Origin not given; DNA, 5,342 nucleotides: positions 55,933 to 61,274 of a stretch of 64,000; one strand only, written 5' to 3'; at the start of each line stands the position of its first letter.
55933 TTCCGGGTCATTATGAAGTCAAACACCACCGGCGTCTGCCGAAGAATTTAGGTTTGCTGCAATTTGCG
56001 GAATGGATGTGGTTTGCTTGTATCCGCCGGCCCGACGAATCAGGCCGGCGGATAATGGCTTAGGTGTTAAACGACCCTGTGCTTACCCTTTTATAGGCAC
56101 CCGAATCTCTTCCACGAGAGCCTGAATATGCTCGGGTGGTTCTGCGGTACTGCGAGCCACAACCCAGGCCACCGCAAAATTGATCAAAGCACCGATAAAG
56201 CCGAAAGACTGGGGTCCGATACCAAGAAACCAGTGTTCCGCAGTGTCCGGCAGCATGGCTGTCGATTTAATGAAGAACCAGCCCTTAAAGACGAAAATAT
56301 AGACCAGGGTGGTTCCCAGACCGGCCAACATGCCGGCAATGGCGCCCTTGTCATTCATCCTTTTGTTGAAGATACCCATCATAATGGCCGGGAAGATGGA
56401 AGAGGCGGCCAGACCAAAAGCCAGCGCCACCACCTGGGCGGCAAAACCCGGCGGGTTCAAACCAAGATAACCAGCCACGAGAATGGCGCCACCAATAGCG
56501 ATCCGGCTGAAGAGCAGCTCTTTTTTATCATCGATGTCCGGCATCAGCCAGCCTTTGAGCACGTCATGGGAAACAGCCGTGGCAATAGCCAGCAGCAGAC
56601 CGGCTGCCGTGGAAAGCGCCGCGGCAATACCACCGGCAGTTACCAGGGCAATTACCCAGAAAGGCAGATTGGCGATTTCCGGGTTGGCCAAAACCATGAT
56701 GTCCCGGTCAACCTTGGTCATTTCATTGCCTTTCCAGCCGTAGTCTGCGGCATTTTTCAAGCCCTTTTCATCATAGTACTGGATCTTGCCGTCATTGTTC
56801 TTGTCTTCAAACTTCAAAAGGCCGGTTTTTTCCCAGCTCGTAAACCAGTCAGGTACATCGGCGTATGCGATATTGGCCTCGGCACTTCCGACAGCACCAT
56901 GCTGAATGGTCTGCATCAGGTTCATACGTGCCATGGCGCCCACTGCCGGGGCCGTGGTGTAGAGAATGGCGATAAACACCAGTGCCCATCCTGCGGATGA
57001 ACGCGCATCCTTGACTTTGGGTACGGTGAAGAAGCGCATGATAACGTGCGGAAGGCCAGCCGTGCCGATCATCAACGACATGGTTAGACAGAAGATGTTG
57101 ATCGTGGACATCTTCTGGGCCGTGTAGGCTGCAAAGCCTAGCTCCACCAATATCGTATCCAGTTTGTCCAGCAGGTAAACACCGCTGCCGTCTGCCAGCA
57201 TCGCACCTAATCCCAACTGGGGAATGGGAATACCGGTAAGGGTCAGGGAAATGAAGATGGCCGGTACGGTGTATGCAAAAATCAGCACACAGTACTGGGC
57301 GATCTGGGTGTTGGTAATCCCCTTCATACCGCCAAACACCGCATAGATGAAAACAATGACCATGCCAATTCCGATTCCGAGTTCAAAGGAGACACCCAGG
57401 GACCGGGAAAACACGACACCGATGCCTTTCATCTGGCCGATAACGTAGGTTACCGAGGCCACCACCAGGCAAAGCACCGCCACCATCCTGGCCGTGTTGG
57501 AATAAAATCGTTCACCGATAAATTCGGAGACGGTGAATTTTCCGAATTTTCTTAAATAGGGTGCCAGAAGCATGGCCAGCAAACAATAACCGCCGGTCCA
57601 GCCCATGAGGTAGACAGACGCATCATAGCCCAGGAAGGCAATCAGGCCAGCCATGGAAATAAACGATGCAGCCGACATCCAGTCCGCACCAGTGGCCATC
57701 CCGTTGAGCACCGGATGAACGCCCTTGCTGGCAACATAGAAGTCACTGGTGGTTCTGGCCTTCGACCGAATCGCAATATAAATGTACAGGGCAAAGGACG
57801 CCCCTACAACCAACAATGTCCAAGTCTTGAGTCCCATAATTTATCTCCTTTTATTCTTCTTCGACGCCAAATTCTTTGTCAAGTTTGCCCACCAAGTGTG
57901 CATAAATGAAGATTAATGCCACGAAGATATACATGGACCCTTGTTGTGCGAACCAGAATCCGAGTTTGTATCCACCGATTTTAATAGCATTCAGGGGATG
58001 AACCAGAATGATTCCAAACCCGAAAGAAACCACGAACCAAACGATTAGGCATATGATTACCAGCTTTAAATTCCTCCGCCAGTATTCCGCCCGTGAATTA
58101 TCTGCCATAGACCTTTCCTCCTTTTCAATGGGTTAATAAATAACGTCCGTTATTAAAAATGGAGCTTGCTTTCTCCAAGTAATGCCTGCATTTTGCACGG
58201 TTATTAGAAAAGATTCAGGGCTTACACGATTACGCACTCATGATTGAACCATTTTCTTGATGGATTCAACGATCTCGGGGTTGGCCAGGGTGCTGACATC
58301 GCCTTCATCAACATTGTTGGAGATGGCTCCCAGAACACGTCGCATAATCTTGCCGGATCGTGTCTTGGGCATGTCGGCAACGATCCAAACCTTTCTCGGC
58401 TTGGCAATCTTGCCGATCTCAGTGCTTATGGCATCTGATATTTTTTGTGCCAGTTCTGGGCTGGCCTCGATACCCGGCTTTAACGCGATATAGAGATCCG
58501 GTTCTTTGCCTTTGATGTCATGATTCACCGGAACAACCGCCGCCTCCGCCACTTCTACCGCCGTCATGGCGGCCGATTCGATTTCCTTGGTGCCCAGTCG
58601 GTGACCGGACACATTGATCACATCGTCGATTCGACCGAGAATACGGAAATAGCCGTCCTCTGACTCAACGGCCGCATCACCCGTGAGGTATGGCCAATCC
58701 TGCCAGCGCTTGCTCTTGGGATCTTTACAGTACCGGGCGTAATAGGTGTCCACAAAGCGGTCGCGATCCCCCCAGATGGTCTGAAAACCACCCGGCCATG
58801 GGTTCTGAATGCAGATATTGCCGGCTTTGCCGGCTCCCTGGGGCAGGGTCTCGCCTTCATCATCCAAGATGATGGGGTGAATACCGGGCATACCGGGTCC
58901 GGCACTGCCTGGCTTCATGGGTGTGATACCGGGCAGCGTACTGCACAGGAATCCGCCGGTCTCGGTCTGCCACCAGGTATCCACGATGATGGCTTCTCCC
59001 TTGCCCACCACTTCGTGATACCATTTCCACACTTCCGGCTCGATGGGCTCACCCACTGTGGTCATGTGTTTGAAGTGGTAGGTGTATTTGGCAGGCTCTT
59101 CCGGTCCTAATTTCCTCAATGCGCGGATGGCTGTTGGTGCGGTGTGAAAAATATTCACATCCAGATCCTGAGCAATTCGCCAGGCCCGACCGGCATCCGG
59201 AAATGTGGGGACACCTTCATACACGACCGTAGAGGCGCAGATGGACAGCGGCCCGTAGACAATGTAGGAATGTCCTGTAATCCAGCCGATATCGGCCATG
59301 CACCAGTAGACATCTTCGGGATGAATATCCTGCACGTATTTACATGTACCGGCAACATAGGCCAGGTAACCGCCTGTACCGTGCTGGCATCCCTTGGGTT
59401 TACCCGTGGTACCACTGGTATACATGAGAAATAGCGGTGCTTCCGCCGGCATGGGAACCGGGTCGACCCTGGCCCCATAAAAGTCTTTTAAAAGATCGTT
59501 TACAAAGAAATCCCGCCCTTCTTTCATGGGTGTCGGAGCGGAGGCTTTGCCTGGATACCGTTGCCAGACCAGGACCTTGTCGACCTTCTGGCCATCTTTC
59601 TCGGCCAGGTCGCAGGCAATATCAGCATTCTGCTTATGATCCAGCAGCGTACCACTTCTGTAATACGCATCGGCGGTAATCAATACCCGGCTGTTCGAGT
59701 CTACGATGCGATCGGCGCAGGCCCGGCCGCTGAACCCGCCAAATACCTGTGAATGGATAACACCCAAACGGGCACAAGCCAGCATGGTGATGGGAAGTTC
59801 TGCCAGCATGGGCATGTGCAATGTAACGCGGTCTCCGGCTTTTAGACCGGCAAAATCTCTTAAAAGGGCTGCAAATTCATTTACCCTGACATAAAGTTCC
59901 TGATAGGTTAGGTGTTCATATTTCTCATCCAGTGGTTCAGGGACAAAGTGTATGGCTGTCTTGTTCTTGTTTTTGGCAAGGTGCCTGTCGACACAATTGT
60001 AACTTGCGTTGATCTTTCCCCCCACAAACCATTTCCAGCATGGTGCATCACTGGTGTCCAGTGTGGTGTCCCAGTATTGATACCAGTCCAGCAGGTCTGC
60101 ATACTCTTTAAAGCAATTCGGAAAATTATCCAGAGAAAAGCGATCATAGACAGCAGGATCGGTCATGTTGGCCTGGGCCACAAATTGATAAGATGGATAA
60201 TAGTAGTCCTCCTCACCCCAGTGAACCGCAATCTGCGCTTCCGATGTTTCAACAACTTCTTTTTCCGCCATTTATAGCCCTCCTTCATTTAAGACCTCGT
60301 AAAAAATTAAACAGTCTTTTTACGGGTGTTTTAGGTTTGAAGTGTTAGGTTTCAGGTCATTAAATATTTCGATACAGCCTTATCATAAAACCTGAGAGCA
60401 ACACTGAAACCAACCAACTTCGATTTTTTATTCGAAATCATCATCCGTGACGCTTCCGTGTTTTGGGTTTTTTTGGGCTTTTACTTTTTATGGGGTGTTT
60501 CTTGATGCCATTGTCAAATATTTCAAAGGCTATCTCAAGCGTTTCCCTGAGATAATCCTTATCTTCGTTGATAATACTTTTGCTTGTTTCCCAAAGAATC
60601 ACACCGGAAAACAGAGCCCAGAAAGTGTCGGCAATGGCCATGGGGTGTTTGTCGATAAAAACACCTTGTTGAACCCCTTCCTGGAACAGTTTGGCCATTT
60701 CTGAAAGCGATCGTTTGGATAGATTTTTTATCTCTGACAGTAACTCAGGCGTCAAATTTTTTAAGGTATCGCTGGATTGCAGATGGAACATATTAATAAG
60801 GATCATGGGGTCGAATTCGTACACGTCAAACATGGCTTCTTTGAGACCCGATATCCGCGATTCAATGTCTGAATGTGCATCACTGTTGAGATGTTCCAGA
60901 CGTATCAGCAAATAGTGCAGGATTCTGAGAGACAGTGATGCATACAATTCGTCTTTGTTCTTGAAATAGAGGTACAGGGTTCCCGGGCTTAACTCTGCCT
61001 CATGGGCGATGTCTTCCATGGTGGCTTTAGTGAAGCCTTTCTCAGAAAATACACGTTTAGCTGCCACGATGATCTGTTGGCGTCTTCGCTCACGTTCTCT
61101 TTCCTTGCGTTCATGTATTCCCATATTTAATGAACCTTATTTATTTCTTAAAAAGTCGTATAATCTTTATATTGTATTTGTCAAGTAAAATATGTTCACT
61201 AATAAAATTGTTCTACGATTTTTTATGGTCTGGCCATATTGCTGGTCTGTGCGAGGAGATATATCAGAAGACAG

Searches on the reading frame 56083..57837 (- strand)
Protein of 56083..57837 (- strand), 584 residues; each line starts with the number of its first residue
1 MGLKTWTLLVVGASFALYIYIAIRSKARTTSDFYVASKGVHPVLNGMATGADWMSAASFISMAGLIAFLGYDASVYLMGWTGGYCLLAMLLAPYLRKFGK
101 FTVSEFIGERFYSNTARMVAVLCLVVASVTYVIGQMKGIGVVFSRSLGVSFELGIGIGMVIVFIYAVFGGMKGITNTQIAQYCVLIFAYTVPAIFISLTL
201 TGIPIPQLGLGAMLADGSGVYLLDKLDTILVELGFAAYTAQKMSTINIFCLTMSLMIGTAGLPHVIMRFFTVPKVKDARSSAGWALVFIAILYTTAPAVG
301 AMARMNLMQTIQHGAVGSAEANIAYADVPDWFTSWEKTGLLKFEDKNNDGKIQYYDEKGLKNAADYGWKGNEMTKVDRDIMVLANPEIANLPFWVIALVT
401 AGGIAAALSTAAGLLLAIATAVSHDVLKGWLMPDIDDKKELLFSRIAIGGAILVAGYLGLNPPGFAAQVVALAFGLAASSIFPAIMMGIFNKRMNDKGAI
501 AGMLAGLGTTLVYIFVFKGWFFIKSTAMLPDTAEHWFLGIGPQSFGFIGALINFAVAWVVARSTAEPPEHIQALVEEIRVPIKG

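Call 80: search_protein_families(library=pfam, proteins=[window:56083-57837:-])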
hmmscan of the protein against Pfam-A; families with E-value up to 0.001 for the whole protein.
window:56083-57837:- (584 aa): 1 family
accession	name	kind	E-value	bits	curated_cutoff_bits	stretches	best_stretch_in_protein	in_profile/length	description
PF00474.23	SSF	-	1.3e-46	159.8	22.8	2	33-307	1-263/406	Sodium:solute symporter family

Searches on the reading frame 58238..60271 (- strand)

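Call 80: search_protein_families(library=pfam, proteins=[window:58238-60271:-])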
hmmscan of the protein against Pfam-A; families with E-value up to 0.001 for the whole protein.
window:58238-60271:- (677 aa): 3 families
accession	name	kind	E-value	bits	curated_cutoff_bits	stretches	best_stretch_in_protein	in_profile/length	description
PF00501.34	AMP-binding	-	1.8e-77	261.2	29.9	1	95-492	2-378/384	AMP-binding enzyme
PF13193.12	AMP-binding_C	-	5.2e-19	69.4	24.5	1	563-641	1-76/76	AMP-binding enzyme C-terminal domain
PF16177.11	ACAS_N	-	5.6e-13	48.9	27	1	45-93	7-55/55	Acetyl-coenzyme A synthetase N-terminus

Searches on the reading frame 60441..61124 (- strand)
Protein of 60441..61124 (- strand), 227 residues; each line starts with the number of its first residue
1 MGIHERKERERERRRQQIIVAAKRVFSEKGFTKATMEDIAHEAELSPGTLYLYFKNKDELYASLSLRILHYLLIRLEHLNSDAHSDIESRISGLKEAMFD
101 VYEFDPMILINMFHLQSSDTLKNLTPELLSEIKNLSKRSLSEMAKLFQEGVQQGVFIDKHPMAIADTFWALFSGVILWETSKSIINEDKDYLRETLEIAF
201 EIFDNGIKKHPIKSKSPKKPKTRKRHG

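Call 80: search_protein_families(library=pfam, proteins=[window:60441-61124:-])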
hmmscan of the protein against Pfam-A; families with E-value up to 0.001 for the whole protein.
window:60441-61124:- (227 aa): 2 families
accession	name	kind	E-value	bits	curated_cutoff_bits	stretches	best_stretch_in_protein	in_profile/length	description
PF00440.29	TetR_N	-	6.4e-17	61.5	24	1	18-63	1-46/47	Bacterial regulatory proteins, tetR family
PF17932.6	TetR_C_24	-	0.00026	21.7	26.4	1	121-178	33-90/114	Tetracyclin repressor-like, C-terminal domain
